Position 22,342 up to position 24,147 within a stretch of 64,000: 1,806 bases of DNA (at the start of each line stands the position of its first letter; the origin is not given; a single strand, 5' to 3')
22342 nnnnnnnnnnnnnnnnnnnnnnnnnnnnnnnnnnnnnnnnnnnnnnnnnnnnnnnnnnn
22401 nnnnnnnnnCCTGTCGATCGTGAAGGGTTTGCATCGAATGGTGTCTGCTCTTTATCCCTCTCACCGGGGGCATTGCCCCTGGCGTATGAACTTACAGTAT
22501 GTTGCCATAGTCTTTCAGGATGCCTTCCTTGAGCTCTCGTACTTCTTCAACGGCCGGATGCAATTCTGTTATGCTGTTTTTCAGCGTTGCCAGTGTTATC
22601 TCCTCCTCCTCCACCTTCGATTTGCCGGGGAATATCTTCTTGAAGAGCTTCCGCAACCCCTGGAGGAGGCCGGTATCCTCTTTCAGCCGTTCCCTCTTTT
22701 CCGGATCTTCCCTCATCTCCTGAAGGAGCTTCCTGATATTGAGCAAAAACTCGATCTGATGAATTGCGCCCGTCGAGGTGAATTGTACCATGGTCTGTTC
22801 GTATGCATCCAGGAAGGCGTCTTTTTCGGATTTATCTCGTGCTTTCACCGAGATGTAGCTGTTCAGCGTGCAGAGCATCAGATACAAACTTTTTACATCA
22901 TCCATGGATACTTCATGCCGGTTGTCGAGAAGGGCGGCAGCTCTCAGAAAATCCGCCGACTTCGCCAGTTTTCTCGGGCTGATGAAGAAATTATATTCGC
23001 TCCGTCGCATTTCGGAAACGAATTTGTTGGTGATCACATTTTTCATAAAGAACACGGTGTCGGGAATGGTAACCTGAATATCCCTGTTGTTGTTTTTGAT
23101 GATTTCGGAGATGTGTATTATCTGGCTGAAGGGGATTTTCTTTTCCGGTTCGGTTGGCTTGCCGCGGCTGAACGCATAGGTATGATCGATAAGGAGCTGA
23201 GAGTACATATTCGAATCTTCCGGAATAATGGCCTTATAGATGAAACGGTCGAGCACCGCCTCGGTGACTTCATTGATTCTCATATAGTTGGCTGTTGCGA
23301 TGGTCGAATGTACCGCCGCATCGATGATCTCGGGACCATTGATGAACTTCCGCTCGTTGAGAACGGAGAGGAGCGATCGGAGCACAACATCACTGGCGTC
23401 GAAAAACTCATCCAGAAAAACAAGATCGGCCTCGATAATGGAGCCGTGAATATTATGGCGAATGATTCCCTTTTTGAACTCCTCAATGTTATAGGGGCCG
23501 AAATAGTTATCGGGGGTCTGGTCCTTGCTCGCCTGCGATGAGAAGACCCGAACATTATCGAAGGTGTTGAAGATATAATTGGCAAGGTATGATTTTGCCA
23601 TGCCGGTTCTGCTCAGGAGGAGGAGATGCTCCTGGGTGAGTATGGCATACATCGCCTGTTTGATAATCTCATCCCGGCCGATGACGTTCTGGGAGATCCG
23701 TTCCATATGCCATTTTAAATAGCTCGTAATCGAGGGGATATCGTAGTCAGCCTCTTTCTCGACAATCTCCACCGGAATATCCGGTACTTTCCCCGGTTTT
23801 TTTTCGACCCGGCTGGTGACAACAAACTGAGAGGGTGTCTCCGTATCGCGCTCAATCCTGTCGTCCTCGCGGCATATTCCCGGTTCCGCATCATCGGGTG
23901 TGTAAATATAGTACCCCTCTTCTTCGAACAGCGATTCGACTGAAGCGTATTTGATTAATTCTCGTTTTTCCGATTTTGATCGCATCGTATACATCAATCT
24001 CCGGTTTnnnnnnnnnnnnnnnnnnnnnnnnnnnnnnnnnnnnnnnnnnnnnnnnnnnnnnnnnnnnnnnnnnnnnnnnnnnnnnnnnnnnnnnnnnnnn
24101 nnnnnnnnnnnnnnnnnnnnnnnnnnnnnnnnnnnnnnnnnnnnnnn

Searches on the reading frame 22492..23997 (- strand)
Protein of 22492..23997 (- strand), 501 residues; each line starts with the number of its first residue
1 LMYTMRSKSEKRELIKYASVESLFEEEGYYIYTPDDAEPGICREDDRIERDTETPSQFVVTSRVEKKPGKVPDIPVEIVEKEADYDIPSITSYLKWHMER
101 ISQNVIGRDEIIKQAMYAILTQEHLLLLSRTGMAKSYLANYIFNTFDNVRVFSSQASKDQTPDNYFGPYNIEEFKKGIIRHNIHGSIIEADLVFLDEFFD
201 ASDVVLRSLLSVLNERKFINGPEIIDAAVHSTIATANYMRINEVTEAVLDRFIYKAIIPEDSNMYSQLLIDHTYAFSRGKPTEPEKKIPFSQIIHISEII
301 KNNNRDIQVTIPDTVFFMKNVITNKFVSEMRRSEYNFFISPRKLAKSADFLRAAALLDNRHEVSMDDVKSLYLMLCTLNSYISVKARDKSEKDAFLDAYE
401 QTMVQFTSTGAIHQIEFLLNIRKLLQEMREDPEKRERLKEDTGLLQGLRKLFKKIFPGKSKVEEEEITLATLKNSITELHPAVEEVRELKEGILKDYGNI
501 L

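Call 3: search_protein_families(library=pfam, proteins=[window:22492-23997:-], max_evalue=0.1)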
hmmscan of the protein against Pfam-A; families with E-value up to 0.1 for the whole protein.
window:22492-23997:- (501 aa): 5 families
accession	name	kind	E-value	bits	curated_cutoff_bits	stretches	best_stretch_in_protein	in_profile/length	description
PF20030.5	bpMoxR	-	6.7e-32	110.7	27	1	95-263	4-171/205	MoxR domain in the MoxR-vWA-beta-propeller ternary systems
PF07728.20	AAA_5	-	3.3e-14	53.5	22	1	124-252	1-139/139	AAA domain (dynein-related subfamily)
PF17868.7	AAA_lid_8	-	1.1e-06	28.7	22.8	1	328-375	11-58/72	AAA lid domain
PF07726.17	AAA_3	-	0.011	16.1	27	1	124-253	1-130/131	ATPase family associated with various cellular activities (AAA)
PF17863.7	AAA_lid_2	-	0.017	15.3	22.7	1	352-374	26-48/74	AAA lid domain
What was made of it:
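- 22492..23994 (-): bpMoxR-type AAA+ ATPase (500 aa), starting 13 nt after the HK-like stop. It has a deviant Walker A (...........) and Walker B (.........). PF20030 at 110.7 bits and AAA_5 (call 3).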

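Call 4: search_protein_families(library=ncbifam, proteins=[window:22492-23997:-], max_evalue=0.1)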
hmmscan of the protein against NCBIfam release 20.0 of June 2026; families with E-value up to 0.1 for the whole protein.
window:22492-23997:- (501 aa): 1 family
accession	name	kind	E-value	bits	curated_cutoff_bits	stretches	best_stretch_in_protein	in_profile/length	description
NF010054.0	PRK13531.1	equivalog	6.7e-23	81.5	681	1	103-381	20-288/498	ATPase RavA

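Call 26: search_protein_families(library=padloc, proteins=[window:22492-23997:-], max_evalue=0.01)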
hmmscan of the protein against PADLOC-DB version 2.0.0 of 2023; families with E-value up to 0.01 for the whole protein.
window:22492-23997:- (501 aa): 0 families

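Call 50: find_homologous_proteins(query=window:22492-23994:-, max_evalue=1e-10)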
Query window:22492-23994:- (500 aa): 279 proteins with E <= 1e-10 among 8000 candidates; the best 120 are listed.
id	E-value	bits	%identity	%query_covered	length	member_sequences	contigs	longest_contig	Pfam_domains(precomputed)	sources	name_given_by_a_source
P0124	1.3e-294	995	90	99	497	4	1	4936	PF20030.6,PF17868.8,PF07728.21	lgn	-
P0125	2.6e-250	849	76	99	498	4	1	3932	PF20030.6,PF17868.8,PF07728.21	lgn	-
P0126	1.8e-249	846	77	99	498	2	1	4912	PF20030.6,PF17868.8,PF07728.21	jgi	jgi:MoxR-like ATPase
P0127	1.3e-247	840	76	99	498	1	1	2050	PF20030.6,PF17868.8,PF07728.21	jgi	jgi:MoxR-like ATPase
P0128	4.1e-247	839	76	99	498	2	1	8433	PF20030.6,PF17868.8,PF07728.21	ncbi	-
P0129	4.4e-245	832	75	99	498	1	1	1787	PF20030.6,PF17868.8,PF07728.21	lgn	-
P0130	5.8e-245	831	75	99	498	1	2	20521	PF20030.6,PF17868.8,PF07728.21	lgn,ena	-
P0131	1.2e-244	830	75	99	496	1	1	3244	PF20030.6,PF17868.8,PF07728.21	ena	-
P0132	1.8e-232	790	72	97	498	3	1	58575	PF20030.6,PF17868.8,PF07728.21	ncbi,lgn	-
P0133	4.0e-230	783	72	97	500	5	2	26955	PF20030.6,PF17868.8,PF07728.21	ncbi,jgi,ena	-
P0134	1.1e-228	778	72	97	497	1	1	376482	PF20030.6,PF17868.8,PF07728.21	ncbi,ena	-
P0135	6.5e-228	775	69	99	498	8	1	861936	PF20030.6,PF17868.8,PF07728.21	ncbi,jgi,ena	jgi:MoxR-like ATPase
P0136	4.5e-227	773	71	97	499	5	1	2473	PF20030.6,PF17868.8,PF07728.21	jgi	-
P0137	8.1e-226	768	69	99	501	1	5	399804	PF20030.6,PF17868.8,PF07728.21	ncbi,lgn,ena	-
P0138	1.1e-225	768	71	97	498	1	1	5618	PF20030.6,PF17868.8,PF07728.21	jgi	jgi:MoxR-like ATPase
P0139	1.1e-225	768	70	98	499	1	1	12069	PF20030.6,PF17868.8,PF07728.21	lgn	-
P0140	2.3e-225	767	70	97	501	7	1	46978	PF20030.6,PF17868.8,PF07728.21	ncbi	-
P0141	8.8e-225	765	71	98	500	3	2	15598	PF20030.6,PF17868.8,PF07728.21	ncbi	-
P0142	1.7e-224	764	71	97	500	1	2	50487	PF20030.6,PF17868.8,PF07726.18,PF07728.21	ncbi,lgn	-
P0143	2.4e-224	764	71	97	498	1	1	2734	PF20030.6,PF17868.8,PF07728.21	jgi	jgi:MoxR-like ATPase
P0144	2.5e-224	763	70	97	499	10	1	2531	PF20030.6,PF17868.8,PF07728.21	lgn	-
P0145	1.3e-223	761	70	97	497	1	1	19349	PF20030.6,PF17868.8,PF07728.21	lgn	-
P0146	2.1e-223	760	70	99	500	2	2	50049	PF20030.6,PF17868.8,PF07728.21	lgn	-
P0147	5.0e-223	759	69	99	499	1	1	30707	PF20030.6,PF17868.8,PF07728.21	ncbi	-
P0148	8.7e-223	758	69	99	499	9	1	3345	PF20030.6,PF17868.8,PF07728.21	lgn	-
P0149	1.2e-222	758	71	97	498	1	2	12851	PF20030.6,PF17868.8,PF07728.21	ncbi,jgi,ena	-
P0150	2.1e-222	757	71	97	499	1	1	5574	PF20030.6,PF17868.8,PF07728.21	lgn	-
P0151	5.4e-222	756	70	98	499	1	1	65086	PF20030.6,PF17868.8,PF07728.21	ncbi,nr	ncbi:MAG: MoxR family ATPase [Spirochaetes bacterium]|nr:MoxR family ATPase [Spirochaetota bacterium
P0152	8.9e-221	752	71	97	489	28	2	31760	PF20030.6,PF17868.8,PF07728.21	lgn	-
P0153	4.0e-220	750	70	95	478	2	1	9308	PF20030.6,PF17868.8,PF07728.21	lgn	-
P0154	2.0e-218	744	70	96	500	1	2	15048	PF20030.6,PF17868.8,PF07728.21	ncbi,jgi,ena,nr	ncbi:MAG TPA: hypothetical protein ENN21_10020 [Spirochaetes bacterium]|nr:hypothetical protein [Spi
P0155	3.5e-218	743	70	96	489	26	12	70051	PF20030.6,PF17868.8,PF07728.21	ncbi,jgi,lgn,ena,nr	ncbi:MAG: MoxR family ATPase [Spirochaetes bacterium]|nr:AAA family ATPase [Spirochaetota bacterium]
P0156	9.8e-218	742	66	99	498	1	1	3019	PF20030.6,PF17868.8,PF07728.21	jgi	jgi:MoxR-like ATPase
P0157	1.1e-217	742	66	99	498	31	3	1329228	PF20030.6,PF17868.8,PF07728.21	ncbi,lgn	ncbi:MAG: AAA family ATPase [Spirochaetota bacterium]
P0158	1.1e-217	742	70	96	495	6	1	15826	PF20030.6,PF17868.8,PF07728.21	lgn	-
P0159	7.8e-217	739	66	100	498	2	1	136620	PF20030.6,PF17868.8,PF07728.21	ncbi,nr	ncbi:MAG TPA: AAA family ATPase [Spirochaetota bacterium]|nr:AAA family ATPase [Spirochaetota bacter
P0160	1.5e-213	728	67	97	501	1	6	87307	PF20030.6,PF17868.8,PF07728.21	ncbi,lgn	-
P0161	5.6e-213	726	65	99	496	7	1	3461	PF20030.6,PF17868.8,PF07728.21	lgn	-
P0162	4.6e-205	700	65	97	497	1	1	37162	PF20030.6,PF17868.8,PF07728.21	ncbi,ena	-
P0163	1.3e-204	698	65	96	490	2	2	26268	PF20030.6,PF17868.8,PF07728.21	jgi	jgi:MoxR-like ATPase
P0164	2.9e-204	697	63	97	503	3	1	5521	PF20030.6,PF17868.8,PF07728.21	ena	-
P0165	9.4e-204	696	66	96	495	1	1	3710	PF20030.6,PF17868.8,PF07728.21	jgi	-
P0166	1.9e-202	691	65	97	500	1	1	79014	PF20030.6,PF17868.8,PF07728.21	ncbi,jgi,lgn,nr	ncbi:MAG: MoxR family ATPase [Spirochaetes bacterium]|jgi:MoxR-like ATPase|nr:MoxR family ATPase [Sp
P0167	5.3e-202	690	64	97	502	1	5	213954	PF20030.6,PF17868.8,PF07728.21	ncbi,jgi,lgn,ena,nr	ncbi:MAG TPA: AAA family ATPase [Spirochaetota bacterium]|nr:AAA family ATPase [Spirochaetota bacter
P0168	3.5e-201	687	64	97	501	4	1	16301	PF20030.6,PF17868.8,PF07728.21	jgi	-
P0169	1.5e-200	685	64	97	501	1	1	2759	PF20030.6,PF17868.8,PF07728.21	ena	-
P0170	2.7e-200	684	64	97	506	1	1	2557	PF20030.6,PF17868.8,PF07728.21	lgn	-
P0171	4.5e-200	684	63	97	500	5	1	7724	PF20030.6,PF17868.8,PF07728.21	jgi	-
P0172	1.0e-199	682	64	96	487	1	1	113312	PF20030.6,PF17868.8,PF07728.21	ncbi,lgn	-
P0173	1.6e-199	682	64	97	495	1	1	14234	PF20030.6,PF17868.8,PF07728.21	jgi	-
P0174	3.1e-199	681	64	96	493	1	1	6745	PF20030.6,PF17868.8,PF07728.21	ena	-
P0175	3.5e-199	681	64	96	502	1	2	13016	PF20030.6,PF17868.8,PF07728.21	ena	-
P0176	1.0e-198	679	65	95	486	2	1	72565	PF20030.6,PF17868.8,PF07728.21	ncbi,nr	ncbi:MAG: MoxR family ATPase [Spirochaetes bacterium]|nr:MoxR family ATPase [Spirochaetota bacterium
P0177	2.9e-197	674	64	97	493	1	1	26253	PF20030.6,PF17868.8,PF07728.21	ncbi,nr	ncbi:MAG: MoxR family ATPase [bacterium]|nr:MoxR family ATPase [bacterium]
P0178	3.5e-197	674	64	96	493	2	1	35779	PF20030.6,PF17868.8,PF07728.21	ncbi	-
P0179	3.9e-197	674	67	89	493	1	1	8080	PF20030.6,PF17868.8,PF07728.21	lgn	-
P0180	3.5e-196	671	62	96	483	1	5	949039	PF20030.6,PF07728.21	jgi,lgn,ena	-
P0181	3.9e-196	671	63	97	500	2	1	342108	PF20030.6,PF07728.21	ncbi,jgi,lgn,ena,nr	ncbi:MAG: hypothetical protein CVV44_12455 [Spirochaetae bacterium HGW-Spirochaetae-1]|jgi:MoxR-like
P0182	4.1e-196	670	64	96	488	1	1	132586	PF20030.6,PF17868.8,PF07728.21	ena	-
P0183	3.4e-195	667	61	96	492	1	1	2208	PF20030.6,PF17868.8,PF07728.21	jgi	jgi:MoxR-like ATPase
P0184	5.8e-195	667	64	96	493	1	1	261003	PF20030.6,PF17868.8,PF07728.21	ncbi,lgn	-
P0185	6.8e-195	666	69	86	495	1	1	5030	PF20030.6,PF17868.8,PF07728.21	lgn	-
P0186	1.3e-194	665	63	96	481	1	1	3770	PF20030.6,PF17868.8,PF07728.21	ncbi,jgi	jgi:MoxR-like ATPase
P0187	1.5e-193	662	62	96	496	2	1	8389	PF20030.6,PF07728.21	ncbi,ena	-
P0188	2.6e-192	658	68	88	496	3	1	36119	PF20030.6,PF07728.21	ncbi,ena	-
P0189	3.9e-192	657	63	96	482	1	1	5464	PF20030.6,PF17868.8,PF07728.21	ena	-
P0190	9.5e-192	656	63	96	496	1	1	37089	PF20030.6,PF17868.8,PF07728.21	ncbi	-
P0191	2.4e-191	655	62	96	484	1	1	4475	PF20030.6,PF17868.8,PF07728.21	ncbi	-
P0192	5.1e-190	650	62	96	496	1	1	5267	PF20030.6,PF17868.8,PF07728.21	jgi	jgi:MoxR-like ATPase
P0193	9.8e-190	649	61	96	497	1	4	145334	PF20030.6,PF17868.8,PF07728.21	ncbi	-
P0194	1.1e-189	649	62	96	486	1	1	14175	PF20030.6,PF17868.8,PF07728.21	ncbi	-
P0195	1.2e-188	646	61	96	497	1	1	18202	PF20030.6,PF07728.21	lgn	-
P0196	3.7e-188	644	65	89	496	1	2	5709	PF20030.6,PF07728.21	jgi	jgi:MoxR-like ATPase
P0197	1.7e-187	642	59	96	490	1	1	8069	PF20030.6,PF17868.8,PF07728.21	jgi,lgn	jgi:MoxR-like ATPase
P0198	4.1e-187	641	63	94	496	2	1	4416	PF20030.6,PF17868.8,PF07728.21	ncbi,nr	ncbi:MAG: hypothetical protein E4G96_02630 [Chrysiogenales bacterium]|nr:MAG: hypothetical protein E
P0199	9.4e-187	640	65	86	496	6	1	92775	PF20030.6,PF17868.8,PF07728.21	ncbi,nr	ncbi:MAG: AAA family ATPase [Spirochaetes bacterium]|nr:AAA family ATPase [Spirochaetota bacterium]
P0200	3.7e-186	638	60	96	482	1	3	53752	PF20030.6,PF17868.8,PF07728.21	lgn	-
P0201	4.5e-186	637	60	97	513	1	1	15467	PF20030.6,PF17868.8,PF07728.21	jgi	jgi:MoxR-like ATPase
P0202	5.1e-185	634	59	97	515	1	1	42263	PF20030.6,PF17868.8,PF07728.21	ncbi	-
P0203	8.3e-185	633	61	95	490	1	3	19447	PF20030.6,PF17868.8,PF07728.21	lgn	-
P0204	1.1e-184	633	60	96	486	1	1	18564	PF20030.6,PF17868.8,PF07728.21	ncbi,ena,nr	ncbi:MAG TPA: AAA family ATPase [Spirochaetota bacterium]|nr:AAA family ATPase [Spirochaetota bacter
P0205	1.2e-184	633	60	96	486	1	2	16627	PF20030.6,PF17868.8,PF07728.21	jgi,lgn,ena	-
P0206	1.4e-184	632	60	96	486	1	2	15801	PF20030.6,PF17868.8,PF07728.21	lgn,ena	-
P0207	1.4e-184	632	60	97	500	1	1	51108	PF20030.6,PF17868.8,PF07728.21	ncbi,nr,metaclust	ncbi:MAG: hypothetical protein A2176_03840 [Spirochaetes bacterium RBG_13_51_14]|nr:MAG: hypothetica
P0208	1.4e-184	632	61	95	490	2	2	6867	PF20030.6,PF17868.8,PF07728.21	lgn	-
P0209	2.4e-184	632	60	97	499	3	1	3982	PF20030.6,PF17868.8,PF07728.21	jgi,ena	-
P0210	2.9e-184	631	61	95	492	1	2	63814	PF20030.6,PF17868.8,PF07728.21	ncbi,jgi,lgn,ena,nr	ncbi:MAG TPA: AAA family ATPase [Spirochaetota bacterium]|nr:AAA family ATPase [Spirochaetota bacter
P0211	3.4e-184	631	58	97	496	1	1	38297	PF20030.6,PF17868.8,PF07728.21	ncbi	-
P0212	4.2e-184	631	60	96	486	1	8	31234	PF20030.6,PF17868.8,PF07728.21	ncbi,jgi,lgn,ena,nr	ncbi:MAG TPA: AAA family ATPase [Spirochaetota bacterium]|nr:AAA family ATPase [Spirochaetota bacter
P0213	4.7e-184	631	60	96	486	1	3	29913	PF20030.6,PF17868.8,PF07728.21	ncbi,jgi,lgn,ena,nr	ncbi:MAG TPA: AAA family ATPase [Spirochaetota bacterium]|nr:AAA family ATPase [Spirochaetota bacter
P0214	4.9e-184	631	58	97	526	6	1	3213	PF20030.6,PF17868.8,PF07728.21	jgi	-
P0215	5.4e-184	631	60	96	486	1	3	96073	PF20030.6,PF17868.8,PF07728.21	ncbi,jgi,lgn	jgi:MoxR-like ATPase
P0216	6.4e-184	630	60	96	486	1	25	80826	PF20030.6,PF17868.8,PF07728.21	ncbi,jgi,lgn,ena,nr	ncbi:MAG: ATPase RavA [Spirochaetes bacterium ADurb.Bin218]|jgi:MoxR-like ATPase|nr:MoxR family ATPa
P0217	8.4e-184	630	60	96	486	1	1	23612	PF20030.6,PF17868.8,PF07728.21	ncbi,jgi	jgi:MoxR-like ATPase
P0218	8.4e-184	630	60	96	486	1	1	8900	PF20030.6,PF17868.8,PF07728.21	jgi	-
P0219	1.0e-183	630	61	95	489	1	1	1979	PF20030.6,PF17868.8,PF07728.21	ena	-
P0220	1.0e-183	630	60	96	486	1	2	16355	PF20030.6,PF17868.8,PF07728.21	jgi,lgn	-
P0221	1.7e-183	629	60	96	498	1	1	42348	PF20030.6,PF07728.21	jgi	-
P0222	1.9e-183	629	59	97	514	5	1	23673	PF20030.6,PF17868.8,PF07728.21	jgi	jgi:MoxR-like ATPase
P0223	1.9e-183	629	65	86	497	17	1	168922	PF20030.6,PF17868.8,PF07728.21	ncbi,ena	-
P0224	3.3e-183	628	61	95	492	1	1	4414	PF20030.6,PF17868.8,PF07728.21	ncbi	-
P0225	6.1e-183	627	60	96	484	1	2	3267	PF20030.6,PF17868.8,PF07728.21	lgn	-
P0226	6.4e-183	627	62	95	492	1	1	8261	PF20030.6,PF17868.8,PF07728.21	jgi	-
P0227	8.4e-183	627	59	97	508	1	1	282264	PF20030.6,PF17868.8,PF07728.21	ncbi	ncbi:MAG: AAA family ATPase [Spirochaetota bacterium]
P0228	2.3e-182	625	59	96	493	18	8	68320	PF20030.6,PF17868.8,PF07728.21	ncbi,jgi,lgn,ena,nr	ncbi:MAG TPA: AAA family ATPase [Spirochaetota bacterium]|nr:AAA family ATPase [Spirochaetota bacter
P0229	2.5e-182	625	61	95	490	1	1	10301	PF20030.6,PF17868.8,PF07728.21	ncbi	-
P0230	2.9e-182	625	61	96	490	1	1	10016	PF20030.6,PF17868.8,PF07728.21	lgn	-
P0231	3.0e-182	625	59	96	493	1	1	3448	PF20030.6,PF17868.8,PF07728.21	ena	-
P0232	3.6e-182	625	61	95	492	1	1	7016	PF20030.6,PF17868.8,PF07728.21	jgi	-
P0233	3.7e-182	624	59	97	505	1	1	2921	PF20030.6,PF17868.8,PF07728.21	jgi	jgi:MoxR-like ATPase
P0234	4.0e-182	624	60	96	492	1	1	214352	PF20030.6,PF17868.8,PF07728.21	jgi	-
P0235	9.1e-182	623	61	96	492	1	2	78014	PF20030.6,PF17868.8,PF07728.21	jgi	-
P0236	9.8e-182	623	66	83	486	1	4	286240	PF20030.6,PF17868.8,PF07728.21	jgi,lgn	jgi:MoxR-like ATPase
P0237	1.6e-181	622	59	97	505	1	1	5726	PF20030.6,PF17868.8,PF07728.21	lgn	-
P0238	1.8e-181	622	65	86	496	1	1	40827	PF20030.6,PF17868.8,PF07728.21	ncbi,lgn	-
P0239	2.0e-181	622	60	96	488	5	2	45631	PF20030.6,PF17868.8,PF07728.21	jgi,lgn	jgi:MoxR-like ATPase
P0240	2.3e-181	622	60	95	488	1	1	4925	PF20030.6,PF17868.8,PF07728.21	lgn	-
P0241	2.7e-181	622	58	97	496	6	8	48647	PF20030.6,PF17868.8,PF07728.21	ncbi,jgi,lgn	jgi:MoxR-like ATPase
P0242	2.7e-181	622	60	95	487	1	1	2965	PF20030.6,PF17868.8,PF07728.21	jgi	-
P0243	3.0e-181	621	61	95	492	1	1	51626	PF20030.6,PF17868.8,PF07728.21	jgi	jgi:MoxR-like ATPase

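Call 51: find_encoding_contigs(protein=P0216, flank=5000, max_places=1)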
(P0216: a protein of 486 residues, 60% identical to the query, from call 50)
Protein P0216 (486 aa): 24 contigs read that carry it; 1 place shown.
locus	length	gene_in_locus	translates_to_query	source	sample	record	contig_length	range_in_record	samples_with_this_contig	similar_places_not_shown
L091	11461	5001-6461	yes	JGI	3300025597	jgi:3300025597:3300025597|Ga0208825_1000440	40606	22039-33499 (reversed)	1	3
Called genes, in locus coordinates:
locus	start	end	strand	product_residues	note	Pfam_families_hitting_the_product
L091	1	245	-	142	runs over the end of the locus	PF01842:ACT, PF13291:ACT_4 (faint), PF19571:ACT_8, PF22190:TTHA0829-like_ACT (faint), PF22468:ACT_9 (faint), PF22629:ACT_AHAS_ss (weak), PF01842:ACT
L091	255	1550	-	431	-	PF00501:AMP-binding, PF14535:AMP-binding_C_2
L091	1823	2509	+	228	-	PF00406:ADK, PF13207:AAA_17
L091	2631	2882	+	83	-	-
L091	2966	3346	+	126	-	-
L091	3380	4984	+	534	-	PF00989:PAS (weak), PF08448:PAS_4, PF13188:PAS_8 (faint), PF13426:PAS_9, PF02518:HATPase_c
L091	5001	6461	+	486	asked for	PF20030:bpMoxR, PF07728:AAA_5, PF17868:AAA_lid_8 (weak)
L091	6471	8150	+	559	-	-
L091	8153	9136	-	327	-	PF01073:3Beta_HSD, PF01370:Epimerase, PF04321:RmlD_sub_bind, PF13460:NAD_binding_10, PF16363:GDP_Man_Dehyd, PF07993:NAD_binding_4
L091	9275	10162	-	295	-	PF10502:Peptidase_S26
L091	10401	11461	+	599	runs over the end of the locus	PF00072:Response_reg, PF00989:PAS, PF08448:PAS_4, PF13426:PAS_9, PF08447:PAS_3, PF08448:PAS_4, PF13426:PAS_9, PF07568:HisKA_2, +5 more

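Call 52: find_encoding_contigs(protein=P0157, flank=5000, max_places=1)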
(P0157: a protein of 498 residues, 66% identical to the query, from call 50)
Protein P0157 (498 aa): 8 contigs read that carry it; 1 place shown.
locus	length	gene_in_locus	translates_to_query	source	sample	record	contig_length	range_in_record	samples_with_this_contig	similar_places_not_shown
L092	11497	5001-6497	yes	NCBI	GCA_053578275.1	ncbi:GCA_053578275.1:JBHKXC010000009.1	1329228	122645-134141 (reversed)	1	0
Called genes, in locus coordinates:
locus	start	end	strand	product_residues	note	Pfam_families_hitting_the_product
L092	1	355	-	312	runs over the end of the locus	PF00005:ABC_tran, PF13304:AAA_21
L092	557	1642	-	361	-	PF00266:Aminotran_5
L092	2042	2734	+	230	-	PF00406:ADK, PF13207:AAA_17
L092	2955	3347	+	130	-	-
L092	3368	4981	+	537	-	PF00989:PAS, PF08448:PAS_4, PF13188:PAS_8 (faint), PF13426:PAS_9, PF08447:PAS_3 (faint), PF00512:HisKA (faint), PF08448:PAS_4 (weak), PF02518:HATPase_c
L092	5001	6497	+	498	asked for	PF20030:bpMoxR, PF07728:AAA_5, PF17868:AAA_lid_8 (weak)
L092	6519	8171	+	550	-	-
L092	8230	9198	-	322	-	PF01073:3Beta_HSD, PF01370:Epimerase, PF04321:RmlD_sub_bind, PF13460:NAD_binding_10, PF16363:GDP_Man_Dehyd, PF02719:Polysacc_synt_2 (faint), PF07993:NAD_binding_4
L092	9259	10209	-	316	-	PF10502:Peptidase_S26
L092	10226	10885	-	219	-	PF00753:Lactamase_B, PF19583:ODP (weak), PF23023:Anti-Pycsar_Apyc1 (weak), PF12706:Lactamase_B_2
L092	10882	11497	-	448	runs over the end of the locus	PF00291:PALP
